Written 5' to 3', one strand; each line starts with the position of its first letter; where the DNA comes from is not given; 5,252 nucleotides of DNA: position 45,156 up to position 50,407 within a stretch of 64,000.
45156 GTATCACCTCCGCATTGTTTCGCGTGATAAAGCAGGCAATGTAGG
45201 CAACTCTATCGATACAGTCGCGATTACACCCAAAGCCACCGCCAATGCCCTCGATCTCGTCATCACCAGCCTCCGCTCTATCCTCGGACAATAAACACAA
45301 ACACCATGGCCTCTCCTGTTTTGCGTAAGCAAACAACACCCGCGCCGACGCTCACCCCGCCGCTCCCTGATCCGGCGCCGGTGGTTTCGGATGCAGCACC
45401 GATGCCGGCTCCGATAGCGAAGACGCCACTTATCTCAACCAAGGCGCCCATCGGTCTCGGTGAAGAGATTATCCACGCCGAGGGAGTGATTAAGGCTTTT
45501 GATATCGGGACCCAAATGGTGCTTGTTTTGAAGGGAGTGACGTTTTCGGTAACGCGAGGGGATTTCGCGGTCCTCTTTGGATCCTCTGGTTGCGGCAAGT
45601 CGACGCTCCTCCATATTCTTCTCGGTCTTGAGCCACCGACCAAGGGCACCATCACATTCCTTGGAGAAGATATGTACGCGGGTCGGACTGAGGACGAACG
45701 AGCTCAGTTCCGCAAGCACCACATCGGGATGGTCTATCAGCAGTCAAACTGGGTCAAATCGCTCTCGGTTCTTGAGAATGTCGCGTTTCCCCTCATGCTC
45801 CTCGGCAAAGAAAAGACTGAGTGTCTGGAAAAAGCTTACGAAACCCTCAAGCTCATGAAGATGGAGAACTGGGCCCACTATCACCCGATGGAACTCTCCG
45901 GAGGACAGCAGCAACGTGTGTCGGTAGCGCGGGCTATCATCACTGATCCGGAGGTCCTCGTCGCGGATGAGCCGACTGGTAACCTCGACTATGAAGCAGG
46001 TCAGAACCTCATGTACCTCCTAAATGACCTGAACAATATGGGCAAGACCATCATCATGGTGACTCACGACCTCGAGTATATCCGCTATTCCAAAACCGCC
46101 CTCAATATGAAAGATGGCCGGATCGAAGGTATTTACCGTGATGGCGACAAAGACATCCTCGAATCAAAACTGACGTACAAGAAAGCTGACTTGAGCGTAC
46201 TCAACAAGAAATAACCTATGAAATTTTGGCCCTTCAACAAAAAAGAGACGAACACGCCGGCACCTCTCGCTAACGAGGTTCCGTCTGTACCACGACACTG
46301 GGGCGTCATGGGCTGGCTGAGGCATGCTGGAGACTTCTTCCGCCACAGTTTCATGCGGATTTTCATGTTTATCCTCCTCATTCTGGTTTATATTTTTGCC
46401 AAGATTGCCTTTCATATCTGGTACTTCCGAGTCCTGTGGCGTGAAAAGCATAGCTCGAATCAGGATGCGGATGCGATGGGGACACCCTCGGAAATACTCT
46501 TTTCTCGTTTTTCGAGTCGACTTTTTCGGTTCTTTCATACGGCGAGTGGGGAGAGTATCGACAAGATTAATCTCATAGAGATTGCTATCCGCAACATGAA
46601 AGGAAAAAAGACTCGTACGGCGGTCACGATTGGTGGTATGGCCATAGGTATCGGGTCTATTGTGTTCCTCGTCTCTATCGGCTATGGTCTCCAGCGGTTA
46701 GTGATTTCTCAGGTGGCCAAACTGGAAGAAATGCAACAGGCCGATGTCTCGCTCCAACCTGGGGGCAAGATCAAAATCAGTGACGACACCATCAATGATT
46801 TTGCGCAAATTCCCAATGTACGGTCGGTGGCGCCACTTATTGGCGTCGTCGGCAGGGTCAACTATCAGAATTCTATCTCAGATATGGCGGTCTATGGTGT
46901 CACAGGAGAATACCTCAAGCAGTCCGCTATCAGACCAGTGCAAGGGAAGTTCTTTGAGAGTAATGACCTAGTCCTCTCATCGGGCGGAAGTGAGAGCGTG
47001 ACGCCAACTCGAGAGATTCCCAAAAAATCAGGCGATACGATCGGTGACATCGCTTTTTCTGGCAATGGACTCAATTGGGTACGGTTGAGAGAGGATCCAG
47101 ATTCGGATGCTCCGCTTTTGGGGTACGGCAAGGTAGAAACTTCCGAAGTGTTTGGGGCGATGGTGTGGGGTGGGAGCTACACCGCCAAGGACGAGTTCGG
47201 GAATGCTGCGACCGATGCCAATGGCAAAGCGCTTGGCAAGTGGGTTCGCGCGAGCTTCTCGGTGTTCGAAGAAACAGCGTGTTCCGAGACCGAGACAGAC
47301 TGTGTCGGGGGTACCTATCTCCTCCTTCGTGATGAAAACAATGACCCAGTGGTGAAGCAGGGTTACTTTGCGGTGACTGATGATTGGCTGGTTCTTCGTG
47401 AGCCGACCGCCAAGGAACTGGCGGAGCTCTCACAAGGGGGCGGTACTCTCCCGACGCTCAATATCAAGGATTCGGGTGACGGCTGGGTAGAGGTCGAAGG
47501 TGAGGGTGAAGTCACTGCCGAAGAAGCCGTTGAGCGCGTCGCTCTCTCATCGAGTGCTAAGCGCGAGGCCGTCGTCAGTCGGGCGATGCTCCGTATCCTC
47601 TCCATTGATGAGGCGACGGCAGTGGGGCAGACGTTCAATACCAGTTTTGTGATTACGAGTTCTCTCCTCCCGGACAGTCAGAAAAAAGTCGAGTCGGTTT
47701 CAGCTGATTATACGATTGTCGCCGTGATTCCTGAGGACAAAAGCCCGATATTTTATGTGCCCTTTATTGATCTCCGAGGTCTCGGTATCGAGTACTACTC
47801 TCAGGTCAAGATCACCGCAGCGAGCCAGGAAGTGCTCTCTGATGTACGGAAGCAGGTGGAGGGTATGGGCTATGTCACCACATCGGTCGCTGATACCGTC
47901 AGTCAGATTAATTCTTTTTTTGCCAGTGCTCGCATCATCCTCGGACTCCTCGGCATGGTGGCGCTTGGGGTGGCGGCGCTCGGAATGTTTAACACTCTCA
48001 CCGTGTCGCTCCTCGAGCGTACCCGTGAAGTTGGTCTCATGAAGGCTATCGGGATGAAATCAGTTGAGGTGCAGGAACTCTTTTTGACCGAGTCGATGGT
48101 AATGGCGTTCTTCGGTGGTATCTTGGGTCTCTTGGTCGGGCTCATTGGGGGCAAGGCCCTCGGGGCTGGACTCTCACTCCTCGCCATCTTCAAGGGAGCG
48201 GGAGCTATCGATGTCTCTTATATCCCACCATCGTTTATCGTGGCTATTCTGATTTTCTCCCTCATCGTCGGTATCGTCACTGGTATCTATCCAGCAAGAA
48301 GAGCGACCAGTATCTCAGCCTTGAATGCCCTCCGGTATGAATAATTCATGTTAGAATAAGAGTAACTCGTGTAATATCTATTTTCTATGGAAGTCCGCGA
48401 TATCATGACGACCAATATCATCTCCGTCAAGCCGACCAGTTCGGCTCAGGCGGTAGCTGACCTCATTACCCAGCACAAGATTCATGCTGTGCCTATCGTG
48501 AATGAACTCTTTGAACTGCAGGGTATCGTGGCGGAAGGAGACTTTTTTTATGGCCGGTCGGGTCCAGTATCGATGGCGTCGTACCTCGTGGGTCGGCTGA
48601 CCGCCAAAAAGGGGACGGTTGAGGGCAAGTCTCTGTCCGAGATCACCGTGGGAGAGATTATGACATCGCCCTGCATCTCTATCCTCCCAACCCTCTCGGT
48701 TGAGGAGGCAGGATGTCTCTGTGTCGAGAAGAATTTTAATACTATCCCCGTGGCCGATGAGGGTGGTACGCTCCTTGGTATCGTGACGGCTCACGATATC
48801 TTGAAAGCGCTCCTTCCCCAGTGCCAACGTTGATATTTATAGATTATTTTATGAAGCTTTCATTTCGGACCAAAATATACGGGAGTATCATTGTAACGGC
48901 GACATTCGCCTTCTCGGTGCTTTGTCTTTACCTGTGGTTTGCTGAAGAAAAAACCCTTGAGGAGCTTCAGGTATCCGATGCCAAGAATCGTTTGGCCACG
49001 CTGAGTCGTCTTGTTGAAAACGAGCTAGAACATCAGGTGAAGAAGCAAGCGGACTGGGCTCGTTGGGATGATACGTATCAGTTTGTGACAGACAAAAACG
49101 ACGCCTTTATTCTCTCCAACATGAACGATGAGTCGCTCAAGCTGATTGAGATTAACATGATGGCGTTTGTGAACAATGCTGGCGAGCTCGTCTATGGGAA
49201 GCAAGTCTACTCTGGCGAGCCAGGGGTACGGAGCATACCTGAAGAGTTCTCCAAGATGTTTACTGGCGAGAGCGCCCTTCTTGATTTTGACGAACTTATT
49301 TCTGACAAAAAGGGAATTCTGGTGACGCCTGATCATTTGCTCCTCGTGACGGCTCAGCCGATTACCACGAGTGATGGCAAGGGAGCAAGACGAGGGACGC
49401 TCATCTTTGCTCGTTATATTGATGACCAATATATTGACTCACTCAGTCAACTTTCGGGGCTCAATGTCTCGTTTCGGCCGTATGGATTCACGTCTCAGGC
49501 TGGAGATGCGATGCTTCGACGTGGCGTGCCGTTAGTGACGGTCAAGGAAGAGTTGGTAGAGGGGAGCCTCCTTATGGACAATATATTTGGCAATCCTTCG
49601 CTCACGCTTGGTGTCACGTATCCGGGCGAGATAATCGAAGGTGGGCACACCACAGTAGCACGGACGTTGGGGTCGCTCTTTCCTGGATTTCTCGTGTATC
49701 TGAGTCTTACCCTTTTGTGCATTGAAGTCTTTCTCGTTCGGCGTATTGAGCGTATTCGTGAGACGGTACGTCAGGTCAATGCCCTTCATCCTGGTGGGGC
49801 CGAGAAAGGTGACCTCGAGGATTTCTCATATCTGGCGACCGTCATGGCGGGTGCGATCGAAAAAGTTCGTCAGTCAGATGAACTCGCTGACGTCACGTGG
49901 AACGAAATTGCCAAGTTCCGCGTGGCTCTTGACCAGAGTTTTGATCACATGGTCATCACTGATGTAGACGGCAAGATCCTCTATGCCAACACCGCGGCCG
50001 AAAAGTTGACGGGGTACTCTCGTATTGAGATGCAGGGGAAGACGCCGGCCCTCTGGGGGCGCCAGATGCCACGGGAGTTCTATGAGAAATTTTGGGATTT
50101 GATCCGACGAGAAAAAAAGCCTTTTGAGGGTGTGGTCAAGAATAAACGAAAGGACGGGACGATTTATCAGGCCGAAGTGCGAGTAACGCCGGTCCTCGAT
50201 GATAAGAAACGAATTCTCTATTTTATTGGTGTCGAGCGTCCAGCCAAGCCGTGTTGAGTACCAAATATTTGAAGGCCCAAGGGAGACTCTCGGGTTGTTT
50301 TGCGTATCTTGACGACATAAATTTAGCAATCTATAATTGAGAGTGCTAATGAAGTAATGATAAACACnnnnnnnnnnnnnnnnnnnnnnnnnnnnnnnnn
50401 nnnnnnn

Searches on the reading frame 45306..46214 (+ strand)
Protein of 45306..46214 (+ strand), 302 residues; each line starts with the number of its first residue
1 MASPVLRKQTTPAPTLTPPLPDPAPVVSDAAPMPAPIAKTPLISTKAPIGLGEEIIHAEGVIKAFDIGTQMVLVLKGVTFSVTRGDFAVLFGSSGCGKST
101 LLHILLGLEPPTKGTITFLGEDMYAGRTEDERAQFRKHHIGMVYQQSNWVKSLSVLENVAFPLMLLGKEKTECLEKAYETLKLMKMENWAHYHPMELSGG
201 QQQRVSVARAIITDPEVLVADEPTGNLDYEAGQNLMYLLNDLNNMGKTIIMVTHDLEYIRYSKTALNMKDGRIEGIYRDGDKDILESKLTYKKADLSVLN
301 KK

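Call 13: search_protein_families(library=pfam, proteins=[window:45306-46214:+], max_evalue=0.001)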
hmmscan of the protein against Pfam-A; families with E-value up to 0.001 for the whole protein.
window:45306-46214:+ (302 aa): 2 families
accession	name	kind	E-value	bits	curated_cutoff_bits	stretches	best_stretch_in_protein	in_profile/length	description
PF00005.33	ABC_tran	-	4.7e-35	121.6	25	1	75-224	1-136/137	ABC transporter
PF13304.12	AAA_21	-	6.1e-05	23.7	27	0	87-108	1-22/304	AAA domain, putative AbiEii toxin, Type IV TA system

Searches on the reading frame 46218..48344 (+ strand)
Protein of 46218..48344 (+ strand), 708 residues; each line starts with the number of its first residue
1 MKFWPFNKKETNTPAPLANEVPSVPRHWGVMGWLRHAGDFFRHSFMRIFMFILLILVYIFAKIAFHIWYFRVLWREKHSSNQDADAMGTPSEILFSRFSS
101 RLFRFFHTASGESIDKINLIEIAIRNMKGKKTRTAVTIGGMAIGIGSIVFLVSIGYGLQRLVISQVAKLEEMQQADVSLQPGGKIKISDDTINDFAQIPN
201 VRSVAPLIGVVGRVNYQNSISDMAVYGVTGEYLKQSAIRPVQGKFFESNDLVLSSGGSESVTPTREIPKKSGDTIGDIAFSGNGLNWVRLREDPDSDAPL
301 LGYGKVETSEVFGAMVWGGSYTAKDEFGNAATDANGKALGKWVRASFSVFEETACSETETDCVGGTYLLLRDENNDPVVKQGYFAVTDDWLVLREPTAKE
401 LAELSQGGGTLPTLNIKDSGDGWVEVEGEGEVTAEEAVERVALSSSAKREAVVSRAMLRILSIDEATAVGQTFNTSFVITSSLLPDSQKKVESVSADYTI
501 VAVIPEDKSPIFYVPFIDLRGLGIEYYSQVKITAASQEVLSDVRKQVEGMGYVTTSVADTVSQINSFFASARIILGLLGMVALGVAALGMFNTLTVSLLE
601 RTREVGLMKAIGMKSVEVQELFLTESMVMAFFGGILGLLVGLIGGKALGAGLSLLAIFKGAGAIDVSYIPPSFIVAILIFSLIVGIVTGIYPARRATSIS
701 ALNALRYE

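Call 13: search_protein_families(library=pfam, proteins=[window:46218-48344:+], max_evalue=0.001)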
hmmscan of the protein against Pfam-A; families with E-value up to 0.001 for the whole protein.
window:46218-48344:+ (708 aa): 2 families
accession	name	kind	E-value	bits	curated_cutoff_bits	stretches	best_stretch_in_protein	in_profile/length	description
PF12704.14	MacB_PCD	-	6.3e-19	69.5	27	1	134-253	1-118/207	MacB-like periplasmic core domain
PF02687.27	FtsX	-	3.8e-17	62.9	25.5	1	578-700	3-119/120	FtsX-like permease C-terminal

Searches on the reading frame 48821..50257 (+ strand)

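Call 13: search_protein_families(library=pfam, proteins=[window:48821-50257:+], max_evalue=0.001)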
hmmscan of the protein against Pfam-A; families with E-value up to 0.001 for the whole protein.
window:48821-50257:+ (478 aa): 6 families
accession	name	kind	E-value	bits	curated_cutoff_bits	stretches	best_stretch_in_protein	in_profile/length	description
PF05228.19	CHASE4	-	3.8e-39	134.4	26.2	1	66-218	3-139/140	CHASE4 domain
PF00989.32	PAS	-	1.7e-17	63.9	22.6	1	365-471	2-109/113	PAS fold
PF13426.13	PAS_9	-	3.7e-14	53.3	27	1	375-471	2-97/103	PAS domain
PF08447.18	PAS_3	-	8.3e-09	36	25.6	1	386-471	1-88/89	PAS fold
PF08448.16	PAS_4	-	9.9e-07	29.4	23.1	1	370-469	1-99/110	PAS fold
PF13188.13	PAS_8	-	8.6e-06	25.9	21.8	1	365-407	2-44/65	PAS domain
